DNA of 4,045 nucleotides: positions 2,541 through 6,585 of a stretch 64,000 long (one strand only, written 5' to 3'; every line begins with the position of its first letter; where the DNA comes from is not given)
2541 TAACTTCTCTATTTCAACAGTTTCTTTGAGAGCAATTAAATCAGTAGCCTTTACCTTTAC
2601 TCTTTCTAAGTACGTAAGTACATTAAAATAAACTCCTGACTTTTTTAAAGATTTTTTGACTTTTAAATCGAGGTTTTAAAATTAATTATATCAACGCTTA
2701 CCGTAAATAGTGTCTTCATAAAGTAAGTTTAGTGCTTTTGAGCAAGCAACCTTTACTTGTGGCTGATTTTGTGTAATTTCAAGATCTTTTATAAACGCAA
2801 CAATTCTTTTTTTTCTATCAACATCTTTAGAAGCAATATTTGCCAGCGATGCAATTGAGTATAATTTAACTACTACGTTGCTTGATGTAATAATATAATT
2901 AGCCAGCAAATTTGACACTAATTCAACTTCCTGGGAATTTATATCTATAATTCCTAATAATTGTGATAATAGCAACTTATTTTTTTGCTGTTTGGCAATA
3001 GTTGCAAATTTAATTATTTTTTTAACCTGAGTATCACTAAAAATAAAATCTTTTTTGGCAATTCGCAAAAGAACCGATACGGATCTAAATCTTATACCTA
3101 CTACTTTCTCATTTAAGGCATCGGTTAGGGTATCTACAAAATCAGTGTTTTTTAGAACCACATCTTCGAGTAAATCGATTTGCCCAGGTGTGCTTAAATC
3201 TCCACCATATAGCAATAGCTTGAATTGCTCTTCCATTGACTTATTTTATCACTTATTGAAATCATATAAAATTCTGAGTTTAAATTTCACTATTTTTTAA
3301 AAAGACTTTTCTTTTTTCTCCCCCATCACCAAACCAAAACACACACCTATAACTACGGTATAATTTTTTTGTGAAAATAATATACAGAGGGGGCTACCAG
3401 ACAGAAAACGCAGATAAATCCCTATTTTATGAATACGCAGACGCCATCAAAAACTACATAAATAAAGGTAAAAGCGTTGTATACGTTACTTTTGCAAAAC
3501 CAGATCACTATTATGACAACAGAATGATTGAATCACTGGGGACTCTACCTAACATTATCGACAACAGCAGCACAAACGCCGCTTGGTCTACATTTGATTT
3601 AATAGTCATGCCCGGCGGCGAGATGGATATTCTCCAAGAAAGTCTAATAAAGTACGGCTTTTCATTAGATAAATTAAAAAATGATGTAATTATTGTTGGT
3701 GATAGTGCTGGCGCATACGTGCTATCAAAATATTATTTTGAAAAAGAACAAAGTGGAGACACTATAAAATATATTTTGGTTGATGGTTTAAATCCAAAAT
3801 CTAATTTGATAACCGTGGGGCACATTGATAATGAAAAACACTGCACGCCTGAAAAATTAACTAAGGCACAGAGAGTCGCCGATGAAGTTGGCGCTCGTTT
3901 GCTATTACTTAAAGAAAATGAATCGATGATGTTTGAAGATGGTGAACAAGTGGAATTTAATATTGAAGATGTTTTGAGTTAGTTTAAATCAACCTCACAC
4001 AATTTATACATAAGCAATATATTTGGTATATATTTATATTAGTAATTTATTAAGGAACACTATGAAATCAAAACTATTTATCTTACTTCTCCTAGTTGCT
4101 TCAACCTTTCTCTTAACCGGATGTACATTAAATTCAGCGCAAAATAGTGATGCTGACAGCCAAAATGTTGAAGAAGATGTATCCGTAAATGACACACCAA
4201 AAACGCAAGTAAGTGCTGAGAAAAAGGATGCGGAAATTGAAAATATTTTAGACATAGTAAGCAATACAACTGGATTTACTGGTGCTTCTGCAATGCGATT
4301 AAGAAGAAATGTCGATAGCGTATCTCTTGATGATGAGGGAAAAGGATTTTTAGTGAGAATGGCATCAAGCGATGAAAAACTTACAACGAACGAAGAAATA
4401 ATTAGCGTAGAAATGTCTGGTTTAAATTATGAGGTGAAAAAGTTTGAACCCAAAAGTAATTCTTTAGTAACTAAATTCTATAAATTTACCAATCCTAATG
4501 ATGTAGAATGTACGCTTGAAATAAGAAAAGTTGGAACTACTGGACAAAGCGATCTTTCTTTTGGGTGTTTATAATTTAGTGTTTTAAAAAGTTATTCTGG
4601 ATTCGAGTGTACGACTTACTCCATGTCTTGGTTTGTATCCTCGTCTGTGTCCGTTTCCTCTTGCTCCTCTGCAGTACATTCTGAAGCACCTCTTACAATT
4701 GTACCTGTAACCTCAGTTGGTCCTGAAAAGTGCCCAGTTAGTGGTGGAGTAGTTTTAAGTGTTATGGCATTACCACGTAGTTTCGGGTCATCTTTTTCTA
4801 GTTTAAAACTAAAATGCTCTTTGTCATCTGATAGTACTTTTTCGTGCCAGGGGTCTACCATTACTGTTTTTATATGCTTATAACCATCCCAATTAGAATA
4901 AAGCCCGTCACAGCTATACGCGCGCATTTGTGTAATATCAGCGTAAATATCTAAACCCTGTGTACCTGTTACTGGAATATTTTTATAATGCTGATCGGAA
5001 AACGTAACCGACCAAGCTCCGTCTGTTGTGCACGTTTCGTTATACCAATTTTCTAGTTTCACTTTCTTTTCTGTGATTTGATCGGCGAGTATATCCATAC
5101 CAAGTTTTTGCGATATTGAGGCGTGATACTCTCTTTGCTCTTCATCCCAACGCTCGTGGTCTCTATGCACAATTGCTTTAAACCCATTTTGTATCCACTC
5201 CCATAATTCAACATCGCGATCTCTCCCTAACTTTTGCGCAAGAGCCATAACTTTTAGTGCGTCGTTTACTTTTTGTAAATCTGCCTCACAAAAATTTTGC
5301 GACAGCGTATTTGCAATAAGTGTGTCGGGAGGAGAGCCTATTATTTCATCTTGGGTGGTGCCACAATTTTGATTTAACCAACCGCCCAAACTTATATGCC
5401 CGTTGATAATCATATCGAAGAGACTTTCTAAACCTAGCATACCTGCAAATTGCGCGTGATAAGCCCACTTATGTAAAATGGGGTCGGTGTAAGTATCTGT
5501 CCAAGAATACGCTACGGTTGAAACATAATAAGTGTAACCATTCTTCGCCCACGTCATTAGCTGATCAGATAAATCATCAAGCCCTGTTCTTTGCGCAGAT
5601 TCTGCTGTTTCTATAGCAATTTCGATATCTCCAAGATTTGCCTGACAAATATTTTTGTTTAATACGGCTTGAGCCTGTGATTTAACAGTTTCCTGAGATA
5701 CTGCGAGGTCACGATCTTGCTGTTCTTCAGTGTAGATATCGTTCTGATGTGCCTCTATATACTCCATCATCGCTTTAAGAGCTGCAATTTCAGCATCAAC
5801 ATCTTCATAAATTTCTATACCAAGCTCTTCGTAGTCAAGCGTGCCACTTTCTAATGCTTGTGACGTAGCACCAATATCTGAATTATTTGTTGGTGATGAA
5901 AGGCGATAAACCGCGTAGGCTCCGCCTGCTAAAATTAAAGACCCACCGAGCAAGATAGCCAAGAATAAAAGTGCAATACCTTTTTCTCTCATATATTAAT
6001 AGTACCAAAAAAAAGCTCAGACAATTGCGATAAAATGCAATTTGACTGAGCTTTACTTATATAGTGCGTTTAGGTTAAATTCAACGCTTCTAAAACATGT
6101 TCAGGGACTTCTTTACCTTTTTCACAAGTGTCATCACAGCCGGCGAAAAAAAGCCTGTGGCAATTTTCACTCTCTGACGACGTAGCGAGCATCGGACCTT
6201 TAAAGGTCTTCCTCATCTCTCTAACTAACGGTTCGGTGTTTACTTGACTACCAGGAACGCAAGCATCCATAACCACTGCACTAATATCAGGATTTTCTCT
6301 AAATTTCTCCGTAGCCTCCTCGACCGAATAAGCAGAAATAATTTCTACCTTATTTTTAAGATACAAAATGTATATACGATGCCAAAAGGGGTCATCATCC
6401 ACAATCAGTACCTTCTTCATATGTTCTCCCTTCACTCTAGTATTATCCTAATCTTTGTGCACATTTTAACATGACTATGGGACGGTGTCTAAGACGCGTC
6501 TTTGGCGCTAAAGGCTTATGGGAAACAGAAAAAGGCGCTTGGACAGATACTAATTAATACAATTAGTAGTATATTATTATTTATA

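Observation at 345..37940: Over-represented 15-nt motif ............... found seven times exactly, mostly intergenic and in both orientations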

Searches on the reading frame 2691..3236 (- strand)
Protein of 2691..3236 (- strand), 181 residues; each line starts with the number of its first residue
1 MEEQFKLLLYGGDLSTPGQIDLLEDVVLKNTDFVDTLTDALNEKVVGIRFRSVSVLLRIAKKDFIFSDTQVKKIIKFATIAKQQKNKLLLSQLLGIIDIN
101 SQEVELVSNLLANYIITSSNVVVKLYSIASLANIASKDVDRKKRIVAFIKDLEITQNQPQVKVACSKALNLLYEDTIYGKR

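Call 9: search_protein_families(library=pfam, proteins=[window:2691-3236:-])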
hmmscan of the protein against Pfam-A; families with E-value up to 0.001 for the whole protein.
window:2691-3236:- (181 aa): 0 families

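Call 42: find_encoding_contigs(protein=window:2691-3236:-, flank=10000, max_places=6)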
Protein window:2691-3236:- (181 aa): 1 contig read that carries it; 1 place shown.
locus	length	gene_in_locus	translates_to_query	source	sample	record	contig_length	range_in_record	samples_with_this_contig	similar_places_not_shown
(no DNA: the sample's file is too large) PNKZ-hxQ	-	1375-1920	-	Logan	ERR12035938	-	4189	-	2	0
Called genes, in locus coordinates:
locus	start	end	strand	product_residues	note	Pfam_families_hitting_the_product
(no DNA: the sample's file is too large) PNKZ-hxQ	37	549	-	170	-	-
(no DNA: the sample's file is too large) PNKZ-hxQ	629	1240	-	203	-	PF03575:Peptidase_S51 (weak)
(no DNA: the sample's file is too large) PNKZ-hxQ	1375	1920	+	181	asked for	-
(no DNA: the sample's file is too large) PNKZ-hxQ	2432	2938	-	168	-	-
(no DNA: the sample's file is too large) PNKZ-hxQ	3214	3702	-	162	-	-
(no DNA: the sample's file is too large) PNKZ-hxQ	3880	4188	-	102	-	?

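Call 66: search_protein_families(library=padloc, proteins=[window:2691-3236:-], max_evalue=0.01)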
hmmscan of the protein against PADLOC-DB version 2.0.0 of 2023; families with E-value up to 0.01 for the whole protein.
window:2691-3236:- (181 aa): 0 families

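Call 67: search_protein_families(library=ncbifam, proteins=[window:2691-3236:-], max_evalue=0.01)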
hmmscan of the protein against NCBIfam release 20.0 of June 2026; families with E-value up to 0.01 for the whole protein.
window:2691-3236:- (181 aa): 0 families

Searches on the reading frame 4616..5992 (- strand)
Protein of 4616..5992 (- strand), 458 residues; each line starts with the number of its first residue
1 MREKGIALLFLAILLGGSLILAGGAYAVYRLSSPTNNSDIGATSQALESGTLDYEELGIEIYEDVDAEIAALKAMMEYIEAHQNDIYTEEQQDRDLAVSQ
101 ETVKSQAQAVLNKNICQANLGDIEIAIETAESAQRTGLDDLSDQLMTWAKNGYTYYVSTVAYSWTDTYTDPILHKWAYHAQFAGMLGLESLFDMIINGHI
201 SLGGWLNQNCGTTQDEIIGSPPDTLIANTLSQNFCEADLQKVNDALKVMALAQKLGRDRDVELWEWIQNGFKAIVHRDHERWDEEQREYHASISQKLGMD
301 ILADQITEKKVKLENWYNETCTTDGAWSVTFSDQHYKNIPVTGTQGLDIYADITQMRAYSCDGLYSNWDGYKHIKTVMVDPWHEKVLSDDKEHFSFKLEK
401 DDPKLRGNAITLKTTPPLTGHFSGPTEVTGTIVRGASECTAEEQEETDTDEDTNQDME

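Call 11: search_protein_families(library=pfam, proteins=[window:4616-5992:-])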
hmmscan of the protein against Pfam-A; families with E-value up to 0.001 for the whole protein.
window:4616-5992:- (458 aa): 0 families

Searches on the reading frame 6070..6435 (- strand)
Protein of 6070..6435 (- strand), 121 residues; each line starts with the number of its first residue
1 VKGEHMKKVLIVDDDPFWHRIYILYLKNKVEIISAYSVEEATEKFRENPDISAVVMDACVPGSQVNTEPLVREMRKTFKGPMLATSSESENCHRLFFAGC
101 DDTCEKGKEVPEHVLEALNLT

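Call 30: search_protein_families(library=pfam, proteins=[window:6070-6435:-], max_evalue=0.01)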
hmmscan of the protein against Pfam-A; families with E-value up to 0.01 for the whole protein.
window:6070-6435:- (121 aa): 2 families
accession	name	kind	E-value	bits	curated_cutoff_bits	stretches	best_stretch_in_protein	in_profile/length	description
PF00072.30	Response_reg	-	8.3e-05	23.2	30.2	1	9-106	1-99/111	Response regulator receiver domain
PF03709.21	OKR_DC_1_N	-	0.0092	16.7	29.3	0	26-77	13-60/111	Orn/Lys/Arg decarboxylase, N-terminal domain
